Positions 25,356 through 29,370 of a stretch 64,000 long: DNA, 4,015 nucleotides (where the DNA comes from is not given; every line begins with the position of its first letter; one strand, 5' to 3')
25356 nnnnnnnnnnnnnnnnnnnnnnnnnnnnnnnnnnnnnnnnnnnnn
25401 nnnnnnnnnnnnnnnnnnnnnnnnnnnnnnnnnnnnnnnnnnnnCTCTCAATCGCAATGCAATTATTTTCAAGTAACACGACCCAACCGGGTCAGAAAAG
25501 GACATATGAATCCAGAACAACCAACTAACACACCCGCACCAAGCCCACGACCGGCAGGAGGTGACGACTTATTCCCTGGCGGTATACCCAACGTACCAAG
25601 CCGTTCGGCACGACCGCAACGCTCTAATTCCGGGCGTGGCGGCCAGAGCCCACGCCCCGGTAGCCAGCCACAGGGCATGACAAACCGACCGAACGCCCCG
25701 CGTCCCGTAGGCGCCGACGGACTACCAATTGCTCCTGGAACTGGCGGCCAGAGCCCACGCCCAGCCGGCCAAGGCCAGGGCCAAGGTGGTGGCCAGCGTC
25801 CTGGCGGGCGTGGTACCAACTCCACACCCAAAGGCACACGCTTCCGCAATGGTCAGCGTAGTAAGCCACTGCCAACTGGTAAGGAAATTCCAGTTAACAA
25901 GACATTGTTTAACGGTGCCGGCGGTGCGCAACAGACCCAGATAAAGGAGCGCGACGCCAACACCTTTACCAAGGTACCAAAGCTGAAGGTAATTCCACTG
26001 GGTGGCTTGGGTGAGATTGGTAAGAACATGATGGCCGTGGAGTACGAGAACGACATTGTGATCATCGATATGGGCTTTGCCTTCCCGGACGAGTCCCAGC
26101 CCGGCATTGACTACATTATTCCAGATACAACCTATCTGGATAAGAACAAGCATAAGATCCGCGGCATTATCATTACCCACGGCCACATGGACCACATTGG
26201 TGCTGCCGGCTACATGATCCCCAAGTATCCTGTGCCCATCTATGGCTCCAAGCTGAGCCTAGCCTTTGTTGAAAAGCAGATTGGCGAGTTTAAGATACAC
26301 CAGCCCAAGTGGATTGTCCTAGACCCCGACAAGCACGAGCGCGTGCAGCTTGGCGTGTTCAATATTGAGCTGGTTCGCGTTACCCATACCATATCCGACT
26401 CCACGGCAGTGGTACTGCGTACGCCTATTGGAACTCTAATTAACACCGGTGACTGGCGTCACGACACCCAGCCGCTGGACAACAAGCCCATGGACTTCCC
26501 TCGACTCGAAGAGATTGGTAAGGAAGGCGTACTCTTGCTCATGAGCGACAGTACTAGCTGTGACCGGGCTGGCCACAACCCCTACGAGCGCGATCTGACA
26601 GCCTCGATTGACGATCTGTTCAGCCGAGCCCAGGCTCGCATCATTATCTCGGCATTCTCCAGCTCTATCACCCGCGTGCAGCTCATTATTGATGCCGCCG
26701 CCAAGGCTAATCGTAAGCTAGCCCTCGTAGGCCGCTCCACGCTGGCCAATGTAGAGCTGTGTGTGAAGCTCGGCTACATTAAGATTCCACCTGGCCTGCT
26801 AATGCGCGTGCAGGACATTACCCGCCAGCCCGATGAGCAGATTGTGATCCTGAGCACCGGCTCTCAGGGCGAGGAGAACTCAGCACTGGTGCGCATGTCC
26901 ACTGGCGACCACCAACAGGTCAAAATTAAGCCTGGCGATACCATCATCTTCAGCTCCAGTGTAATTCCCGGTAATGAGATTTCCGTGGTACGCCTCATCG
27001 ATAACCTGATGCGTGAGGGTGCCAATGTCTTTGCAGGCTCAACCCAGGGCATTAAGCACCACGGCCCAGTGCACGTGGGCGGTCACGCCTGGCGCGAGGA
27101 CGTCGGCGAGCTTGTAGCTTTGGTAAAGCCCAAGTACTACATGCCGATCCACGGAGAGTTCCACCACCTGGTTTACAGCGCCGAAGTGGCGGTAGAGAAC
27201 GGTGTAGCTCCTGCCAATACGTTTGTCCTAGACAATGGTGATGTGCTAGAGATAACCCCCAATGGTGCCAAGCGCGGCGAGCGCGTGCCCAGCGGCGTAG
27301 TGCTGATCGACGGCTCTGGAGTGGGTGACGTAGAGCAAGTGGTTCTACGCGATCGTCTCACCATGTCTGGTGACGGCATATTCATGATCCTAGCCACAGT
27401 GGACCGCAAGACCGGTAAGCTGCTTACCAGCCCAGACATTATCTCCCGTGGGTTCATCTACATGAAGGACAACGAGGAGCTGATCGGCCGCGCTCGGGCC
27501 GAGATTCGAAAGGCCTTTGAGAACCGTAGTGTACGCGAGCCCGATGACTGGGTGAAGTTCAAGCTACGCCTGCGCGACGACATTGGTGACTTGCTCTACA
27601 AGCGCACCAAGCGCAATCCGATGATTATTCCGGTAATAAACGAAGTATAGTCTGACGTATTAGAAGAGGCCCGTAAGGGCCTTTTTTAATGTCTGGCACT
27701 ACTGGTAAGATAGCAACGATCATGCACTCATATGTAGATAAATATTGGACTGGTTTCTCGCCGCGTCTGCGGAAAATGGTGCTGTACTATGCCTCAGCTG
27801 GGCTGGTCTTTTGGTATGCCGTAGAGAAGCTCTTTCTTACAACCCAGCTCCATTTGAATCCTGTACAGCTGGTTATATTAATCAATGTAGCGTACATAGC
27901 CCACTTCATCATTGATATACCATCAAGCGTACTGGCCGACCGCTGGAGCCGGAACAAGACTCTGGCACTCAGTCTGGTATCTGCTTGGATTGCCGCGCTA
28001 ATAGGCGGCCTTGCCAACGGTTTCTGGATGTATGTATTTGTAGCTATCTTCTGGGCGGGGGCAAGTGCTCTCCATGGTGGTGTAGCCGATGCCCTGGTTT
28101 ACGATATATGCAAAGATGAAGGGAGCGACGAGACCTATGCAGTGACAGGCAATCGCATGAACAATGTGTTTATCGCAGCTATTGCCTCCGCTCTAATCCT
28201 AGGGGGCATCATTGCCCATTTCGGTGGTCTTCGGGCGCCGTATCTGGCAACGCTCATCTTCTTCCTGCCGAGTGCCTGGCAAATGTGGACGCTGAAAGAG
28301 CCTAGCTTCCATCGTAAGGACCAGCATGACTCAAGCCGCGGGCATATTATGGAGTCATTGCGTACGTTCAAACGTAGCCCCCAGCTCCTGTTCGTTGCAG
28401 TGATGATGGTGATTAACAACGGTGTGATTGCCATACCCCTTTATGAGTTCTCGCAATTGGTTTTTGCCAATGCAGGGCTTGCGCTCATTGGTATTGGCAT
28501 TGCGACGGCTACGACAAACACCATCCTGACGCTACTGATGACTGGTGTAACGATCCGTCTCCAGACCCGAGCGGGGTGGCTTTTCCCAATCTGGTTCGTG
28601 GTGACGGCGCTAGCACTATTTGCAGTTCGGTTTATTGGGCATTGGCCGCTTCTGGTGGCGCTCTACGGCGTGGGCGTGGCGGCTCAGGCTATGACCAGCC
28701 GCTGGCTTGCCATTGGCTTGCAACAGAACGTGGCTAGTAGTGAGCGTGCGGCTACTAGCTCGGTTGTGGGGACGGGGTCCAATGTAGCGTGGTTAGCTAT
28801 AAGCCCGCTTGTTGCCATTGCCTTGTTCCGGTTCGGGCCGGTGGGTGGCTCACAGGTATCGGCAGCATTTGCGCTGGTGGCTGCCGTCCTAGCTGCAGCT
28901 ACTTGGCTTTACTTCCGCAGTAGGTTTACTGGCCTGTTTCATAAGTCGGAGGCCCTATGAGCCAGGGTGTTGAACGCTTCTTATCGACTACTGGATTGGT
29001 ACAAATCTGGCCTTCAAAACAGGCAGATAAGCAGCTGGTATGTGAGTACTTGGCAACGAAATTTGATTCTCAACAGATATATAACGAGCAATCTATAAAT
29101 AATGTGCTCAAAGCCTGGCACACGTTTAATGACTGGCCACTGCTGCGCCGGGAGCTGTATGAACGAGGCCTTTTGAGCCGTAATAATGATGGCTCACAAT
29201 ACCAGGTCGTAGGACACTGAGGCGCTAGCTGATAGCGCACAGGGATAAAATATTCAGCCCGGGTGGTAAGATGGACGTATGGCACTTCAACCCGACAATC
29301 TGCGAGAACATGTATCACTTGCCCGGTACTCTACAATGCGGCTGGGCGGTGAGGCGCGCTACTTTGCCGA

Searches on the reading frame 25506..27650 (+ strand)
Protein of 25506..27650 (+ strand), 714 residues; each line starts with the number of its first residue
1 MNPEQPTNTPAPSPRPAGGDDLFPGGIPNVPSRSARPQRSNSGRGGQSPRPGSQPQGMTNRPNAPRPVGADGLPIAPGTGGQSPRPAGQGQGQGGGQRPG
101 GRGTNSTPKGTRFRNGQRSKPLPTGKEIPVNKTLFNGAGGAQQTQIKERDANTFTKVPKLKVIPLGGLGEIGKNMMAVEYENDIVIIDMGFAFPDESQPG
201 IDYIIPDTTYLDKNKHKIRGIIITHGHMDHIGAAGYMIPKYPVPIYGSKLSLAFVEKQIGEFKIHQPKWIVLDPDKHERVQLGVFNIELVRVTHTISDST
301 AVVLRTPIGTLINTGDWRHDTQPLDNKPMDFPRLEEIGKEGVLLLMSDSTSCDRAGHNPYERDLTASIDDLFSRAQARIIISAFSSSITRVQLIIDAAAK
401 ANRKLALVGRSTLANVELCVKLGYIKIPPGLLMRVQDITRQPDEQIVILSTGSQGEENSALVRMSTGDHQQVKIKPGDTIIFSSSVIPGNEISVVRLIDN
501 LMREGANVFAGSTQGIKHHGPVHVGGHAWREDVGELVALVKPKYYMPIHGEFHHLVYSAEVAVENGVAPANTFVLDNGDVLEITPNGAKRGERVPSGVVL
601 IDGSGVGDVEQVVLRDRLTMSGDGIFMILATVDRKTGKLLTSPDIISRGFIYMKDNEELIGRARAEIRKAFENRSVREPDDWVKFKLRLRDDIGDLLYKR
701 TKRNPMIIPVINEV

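Call 46: search_protein_families(library=pfam, proteins=[window:25506-27650:+])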
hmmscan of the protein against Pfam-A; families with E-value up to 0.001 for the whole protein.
window:25506-27650:+ (714 aa): 5 families
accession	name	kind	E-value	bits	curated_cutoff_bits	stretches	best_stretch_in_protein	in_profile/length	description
PF22505.1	RNase_J_b_CASP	-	3.5e-44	150.1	27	1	377-501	2-126/126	Ribonuclease J, beta-CASP domain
PF17770.6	RNase_J_C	-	1e-27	97.5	23.8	1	613-714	1-102/102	Ribonuclease J C-terminal domain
PF00753.33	Lactamase_B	-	8.5e-12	45.9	22.7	1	172-317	5-150/196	Metallo-beta-lactamase superfamily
PF12706.13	Lactamase_B_2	-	5.7e-06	26.5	27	1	215-298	28-116/200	Beta-lactamase superfamily domain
PF07521.17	RMMBL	-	0.00016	22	21.6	1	524-566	14-57/63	Zn-dependent metallo-hydrolase RNA specificity domain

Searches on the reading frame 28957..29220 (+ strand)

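Call 47: search_protein_families(library=pfam, proteins=[window:28957-29220:+])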
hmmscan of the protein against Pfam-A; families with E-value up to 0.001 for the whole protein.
window:28957-29220:+ (87 aa): 1 family
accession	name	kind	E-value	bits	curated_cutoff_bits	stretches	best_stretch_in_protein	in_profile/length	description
PF09860.14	DUF2087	-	2.1e-21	76.3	22.4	1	17-83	4-68/69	Uncharacterized protein conserved in bacteria (DUF2087)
